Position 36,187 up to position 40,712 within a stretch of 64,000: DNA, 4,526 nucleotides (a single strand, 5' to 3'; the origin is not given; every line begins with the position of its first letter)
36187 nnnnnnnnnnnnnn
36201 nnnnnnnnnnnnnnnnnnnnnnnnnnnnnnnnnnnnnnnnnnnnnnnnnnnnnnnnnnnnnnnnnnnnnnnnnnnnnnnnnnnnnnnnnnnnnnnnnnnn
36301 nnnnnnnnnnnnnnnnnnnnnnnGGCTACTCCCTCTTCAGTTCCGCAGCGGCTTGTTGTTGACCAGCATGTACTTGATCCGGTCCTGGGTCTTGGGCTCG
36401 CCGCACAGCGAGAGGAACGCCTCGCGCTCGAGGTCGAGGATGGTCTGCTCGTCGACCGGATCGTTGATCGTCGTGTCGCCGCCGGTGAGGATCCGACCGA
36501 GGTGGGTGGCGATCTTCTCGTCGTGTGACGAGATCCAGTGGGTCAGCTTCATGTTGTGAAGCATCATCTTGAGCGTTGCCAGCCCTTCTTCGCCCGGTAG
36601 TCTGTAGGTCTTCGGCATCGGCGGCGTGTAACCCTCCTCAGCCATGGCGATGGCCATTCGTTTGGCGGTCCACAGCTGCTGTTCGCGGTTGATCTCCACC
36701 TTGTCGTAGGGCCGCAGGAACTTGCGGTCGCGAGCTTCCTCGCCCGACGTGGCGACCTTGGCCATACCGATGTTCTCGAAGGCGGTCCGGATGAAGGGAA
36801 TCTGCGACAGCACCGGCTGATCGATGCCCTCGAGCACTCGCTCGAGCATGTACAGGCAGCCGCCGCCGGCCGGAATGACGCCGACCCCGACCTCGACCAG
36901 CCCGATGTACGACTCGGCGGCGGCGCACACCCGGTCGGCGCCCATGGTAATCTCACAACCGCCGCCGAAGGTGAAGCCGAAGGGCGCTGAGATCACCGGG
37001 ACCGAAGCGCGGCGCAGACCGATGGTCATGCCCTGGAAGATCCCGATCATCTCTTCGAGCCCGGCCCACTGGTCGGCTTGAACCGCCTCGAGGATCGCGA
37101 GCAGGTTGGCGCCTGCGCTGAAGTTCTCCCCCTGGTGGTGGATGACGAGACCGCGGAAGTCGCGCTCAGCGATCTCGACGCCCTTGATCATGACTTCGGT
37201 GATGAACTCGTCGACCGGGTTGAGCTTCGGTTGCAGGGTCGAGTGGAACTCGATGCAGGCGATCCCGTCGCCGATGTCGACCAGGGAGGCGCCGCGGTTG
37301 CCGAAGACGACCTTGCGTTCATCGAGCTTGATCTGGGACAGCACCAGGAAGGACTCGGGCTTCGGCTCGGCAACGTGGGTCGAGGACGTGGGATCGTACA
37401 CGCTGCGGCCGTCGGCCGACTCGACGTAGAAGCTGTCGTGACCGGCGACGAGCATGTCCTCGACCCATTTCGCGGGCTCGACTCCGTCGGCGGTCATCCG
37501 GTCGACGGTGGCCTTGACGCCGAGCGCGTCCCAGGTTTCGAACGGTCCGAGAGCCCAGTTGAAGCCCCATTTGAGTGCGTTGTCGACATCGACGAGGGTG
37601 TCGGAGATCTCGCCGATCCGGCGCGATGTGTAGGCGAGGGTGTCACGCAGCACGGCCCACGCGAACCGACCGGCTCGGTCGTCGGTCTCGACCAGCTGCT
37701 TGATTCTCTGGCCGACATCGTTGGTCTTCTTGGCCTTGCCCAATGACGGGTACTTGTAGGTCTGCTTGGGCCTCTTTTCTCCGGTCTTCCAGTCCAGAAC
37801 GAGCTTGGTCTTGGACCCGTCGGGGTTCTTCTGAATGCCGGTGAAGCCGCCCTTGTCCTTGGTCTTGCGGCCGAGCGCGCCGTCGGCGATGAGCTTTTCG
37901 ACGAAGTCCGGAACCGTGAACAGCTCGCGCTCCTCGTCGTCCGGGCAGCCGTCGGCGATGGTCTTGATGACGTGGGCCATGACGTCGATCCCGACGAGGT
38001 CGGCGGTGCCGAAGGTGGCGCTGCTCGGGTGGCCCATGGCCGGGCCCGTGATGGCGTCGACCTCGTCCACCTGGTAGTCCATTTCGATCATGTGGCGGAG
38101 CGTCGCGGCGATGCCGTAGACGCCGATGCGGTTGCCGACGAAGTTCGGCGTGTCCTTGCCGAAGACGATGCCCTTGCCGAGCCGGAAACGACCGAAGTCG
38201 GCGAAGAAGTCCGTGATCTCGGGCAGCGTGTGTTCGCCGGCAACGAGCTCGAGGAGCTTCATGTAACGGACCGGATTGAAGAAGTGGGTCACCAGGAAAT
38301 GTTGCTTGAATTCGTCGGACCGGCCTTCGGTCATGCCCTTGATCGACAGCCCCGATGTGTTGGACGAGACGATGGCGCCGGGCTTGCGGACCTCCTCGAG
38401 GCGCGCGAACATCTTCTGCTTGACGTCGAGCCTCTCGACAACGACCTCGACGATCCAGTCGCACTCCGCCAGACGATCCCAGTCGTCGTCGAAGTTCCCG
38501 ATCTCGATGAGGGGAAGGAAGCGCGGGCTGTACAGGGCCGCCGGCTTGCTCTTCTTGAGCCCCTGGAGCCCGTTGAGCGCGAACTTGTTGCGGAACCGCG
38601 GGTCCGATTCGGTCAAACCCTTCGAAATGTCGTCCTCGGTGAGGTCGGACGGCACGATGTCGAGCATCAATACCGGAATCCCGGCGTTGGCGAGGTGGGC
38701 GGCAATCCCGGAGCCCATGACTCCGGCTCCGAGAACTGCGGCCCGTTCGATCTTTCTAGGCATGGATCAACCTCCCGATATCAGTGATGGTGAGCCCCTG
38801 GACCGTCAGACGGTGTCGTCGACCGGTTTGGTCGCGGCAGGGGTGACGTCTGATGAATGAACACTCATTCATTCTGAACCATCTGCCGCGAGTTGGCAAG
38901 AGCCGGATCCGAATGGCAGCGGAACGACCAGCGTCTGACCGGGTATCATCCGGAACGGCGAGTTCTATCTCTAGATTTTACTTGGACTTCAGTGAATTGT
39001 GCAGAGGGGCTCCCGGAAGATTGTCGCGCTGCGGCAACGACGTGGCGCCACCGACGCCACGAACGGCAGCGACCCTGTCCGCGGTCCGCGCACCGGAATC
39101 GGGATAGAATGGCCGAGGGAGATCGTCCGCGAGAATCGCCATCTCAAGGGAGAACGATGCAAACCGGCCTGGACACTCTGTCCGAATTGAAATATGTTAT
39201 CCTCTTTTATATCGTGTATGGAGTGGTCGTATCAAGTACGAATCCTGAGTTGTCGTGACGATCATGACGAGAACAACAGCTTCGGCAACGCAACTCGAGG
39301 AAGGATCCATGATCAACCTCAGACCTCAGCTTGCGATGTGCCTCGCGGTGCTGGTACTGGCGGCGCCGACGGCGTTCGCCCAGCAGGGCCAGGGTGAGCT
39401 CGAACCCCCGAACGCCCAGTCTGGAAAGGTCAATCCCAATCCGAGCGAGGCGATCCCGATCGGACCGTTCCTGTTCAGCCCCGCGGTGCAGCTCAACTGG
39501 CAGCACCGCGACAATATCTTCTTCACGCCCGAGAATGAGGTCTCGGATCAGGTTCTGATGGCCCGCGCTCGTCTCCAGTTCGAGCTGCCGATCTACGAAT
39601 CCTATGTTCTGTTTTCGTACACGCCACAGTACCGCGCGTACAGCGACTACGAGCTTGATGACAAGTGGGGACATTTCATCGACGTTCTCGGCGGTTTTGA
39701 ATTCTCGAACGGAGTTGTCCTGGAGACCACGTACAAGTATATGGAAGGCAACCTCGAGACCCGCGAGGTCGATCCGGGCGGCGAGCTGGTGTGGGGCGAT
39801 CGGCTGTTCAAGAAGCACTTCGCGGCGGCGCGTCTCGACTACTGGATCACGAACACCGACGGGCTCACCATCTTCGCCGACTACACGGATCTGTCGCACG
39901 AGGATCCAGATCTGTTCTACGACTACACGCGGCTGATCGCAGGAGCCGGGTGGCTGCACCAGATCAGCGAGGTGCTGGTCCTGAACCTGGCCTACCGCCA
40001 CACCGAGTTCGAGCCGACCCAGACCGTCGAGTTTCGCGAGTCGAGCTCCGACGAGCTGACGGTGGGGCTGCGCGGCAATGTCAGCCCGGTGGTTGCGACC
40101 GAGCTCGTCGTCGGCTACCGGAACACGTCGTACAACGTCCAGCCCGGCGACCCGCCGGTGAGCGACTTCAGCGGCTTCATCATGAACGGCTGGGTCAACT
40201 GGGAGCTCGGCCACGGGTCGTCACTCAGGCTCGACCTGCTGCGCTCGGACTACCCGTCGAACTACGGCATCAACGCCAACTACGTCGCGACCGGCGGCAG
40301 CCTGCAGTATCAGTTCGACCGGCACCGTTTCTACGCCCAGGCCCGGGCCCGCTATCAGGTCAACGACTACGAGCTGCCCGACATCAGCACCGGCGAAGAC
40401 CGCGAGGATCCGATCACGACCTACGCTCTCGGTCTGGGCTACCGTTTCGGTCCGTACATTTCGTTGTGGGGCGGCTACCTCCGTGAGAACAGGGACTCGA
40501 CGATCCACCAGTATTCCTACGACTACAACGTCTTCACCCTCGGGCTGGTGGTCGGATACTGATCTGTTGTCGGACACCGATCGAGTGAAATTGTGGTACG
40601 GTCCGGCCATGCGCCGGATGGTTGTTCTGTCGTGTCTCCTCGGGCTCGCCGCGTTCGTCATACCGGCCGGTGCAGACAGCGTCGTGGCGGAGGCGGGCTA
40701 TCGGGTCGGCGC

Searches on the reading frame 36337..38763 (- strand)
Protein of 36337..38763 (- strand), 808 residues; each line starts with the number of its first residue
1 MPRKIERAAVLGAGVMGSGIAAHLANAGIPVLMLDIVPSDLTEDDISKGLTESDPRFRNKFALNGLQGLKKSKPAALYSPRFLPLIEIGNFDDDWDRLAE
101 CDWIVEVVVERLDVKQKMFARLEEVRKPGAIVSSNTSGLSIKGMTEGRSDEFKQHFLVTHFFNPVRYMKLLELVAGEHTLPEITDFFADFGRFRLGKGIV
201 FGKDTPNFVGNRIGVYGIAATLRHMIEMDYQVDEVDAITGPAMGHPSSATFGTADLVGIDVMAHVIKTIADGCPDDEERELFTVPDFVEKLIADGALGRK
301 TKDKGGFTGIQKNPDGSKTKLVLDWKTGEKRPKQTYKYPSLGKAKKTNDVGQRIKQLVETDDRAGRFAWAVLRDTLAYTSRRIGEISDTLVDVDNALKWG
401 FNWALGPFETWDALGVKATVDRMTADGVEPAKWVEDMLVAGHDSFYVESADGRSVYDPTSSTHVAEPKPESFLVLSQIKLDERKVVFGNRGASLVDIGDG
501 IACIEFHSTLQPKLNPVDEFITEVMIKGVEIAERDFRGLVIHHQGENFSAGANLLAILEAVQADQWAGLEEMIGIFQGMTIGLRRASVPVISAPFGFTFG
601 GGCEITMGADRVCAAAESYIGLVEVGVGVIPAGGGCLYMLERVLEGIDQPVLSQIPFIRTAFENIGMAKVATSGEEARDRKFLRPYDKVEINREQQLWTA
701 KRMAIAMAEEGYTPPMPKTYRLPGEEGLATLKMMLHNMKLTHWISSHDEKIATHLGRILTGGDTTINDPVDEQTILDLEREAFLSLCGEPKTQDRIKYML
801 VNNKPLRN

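Call 24: search_protein_families(library=pfam, proteins=[window:36337-38763:-])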
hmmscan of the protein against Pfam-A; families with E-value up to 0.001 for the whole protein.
window:36337-38763:- (808 aa): 4 families
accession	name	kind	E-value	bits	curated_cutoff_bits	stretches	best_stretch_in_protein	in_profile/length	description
PF02737.24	3HCDH_N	-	3.6e-40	138.2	22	1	8-203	2-178/180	3-hydroxyacyl-CoA dehydrogenase, NAD binding domain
PF00725.27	3HCDH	-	1.1e-15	58.3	22.1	1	208-304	2-93/97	3-hydroxyacyl-CoA dehydrogenase, C-terminal domain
PF00378.25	ECH_1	-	1.1e-12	48.3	27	1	499-640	4-141/251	Enoyl-CoA hydratase/isomerase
PF16113.10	ECH_2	-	8.9e-07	29.2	27.2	1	537-643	37-142/335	Enoyl-CoA hydratase/isomerase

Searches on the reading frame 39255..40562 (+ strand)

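Call 24: search_protein_families(library=pfam, proteins=[window:39255-40562:+])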
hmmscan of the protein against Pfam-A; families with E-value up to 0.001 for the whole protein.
window:39255-40562:+ (435 aa): 2 families
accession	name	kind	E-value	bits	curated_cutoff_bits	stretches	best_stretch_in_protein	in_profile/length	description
PF10082.15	BBP2_2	-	2e-15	57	23.7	1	254-433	206-376/378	Putative beta-barrel porin 2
PF13505.12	OMP_b-brl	-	1.4e-05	25.7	28.7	1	286-432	26-172/175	Outer membrane protein beta-barrel domain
